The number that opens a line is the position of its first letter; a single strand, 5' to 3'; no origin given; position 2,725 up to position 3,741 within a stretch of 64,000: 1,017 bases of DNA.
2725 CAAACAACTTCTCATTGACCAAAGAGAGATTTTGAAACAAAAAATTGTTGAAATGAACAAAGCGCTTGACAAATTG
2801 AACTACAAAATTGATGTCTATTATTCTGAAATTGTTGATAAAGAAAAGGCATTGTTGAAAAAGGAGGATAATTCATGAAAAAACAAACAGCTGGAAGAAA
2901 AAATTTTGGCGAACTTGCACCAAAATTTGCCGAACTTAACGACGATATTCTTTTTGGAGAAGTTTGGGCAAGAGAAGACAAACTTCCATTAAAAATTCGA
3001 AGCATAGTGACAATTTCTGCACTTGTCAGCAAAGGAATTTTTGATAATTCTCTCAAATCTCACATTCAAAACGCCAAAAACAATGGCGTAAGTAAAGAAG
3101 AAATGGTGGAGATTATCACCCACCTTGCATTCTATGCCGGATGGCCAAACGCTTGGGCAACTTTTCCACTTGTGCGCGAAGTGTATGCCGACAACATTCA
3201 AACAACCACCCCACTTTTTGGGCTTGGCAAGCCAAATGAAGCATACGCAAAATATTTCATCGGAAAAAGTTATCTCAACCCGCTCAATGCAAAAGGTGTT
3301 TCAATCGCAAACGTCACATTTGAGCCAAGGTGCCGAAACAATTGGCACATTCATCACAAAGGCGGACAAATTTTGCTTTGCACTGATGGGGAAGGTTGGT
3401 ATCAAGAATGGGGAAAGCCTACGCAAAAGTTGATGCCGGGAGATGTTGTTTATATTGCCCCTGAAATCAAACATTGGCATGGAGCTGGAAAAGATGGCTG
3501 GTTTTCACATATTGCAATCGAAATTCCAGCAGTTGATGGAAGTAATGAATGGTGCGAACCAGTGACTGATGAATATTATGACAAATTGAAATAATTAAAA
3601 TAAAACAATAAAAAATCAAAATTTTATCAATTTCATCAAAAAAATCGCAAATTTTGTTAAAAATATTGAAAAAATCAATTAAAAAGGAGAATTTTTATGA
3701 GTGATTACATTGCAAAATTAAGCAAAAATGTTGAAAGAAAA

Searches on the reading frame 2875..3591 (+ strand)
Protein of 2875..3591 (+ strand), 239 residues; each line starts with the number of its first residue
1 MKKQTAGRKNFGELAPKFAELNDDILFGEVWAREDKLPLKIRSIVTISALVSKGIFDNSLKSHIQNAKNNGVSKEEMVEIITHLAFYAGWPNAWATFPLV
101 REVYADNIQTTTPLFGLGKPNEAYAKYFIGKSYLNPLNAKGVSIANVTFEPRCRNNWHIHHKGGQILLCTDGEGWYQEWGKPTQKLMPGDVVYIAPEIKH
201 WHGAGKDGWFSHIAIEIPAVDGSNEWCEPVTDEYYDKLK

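Call 18: list_cluster_members(proteins=[window:2875-3591:+, window:3697-4635:+, window:6421-7011:-, window:8183-9283:-, window:12884-13477:-, window:16725-17555:-, window:29039-29854:-, window:30929-31567:-, window:10162-11331:-, window:14491-16608:-])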
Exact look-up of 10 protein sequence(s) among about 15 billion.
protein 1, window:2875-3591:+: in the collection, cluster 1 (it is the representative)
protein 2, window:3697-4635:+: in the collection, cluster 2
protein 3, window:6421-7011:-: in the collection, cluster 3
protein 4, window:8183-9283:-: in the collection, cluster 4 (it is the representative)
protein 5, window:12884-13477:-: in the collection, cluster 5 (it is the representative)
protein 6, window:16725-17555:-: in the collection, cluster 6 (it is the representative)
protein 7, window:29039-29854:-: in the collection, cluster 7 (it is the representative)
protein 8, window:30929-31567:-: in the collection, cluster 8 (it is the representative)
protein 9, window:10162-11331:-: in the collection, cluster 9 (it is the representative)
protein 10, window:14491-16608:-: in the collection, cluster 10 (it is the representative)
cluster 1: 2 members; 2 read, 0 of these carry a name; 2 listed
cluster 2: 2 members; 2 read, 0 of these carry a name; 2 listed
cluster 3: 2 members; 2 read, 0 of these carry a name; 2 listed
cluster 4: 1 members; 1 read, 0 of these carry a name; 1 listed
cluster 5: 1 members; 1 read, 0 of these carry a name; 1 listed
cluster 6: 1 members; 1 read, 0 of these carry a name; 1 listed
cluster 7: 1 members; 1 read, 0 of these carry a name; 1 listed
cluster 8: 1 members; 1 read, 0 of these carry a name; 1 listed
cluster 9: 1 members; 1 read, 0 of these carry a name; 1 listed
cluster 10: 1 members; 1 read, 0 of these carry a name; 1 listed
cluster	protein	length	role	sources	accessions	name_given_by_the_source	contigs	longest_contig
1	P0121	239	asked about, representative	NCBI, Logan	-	-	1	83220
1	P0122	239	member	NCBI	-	-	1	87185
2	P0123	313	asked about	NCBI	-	-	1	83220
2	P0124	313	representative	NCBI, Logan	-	-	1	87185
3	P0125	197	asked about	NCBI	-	-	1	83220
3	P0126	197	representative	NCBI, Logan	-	-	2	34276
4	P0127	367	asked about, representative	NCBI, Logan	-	-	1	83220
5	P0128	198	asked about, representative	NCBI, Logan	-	-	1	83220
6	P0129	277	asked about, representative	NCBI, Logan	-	-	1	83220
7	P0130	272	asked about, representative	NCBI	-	-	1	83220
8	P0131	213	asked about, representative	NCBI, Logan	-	-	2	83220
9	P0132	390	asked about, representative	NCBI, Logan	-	-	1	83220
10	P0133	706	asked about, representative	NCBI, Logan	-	-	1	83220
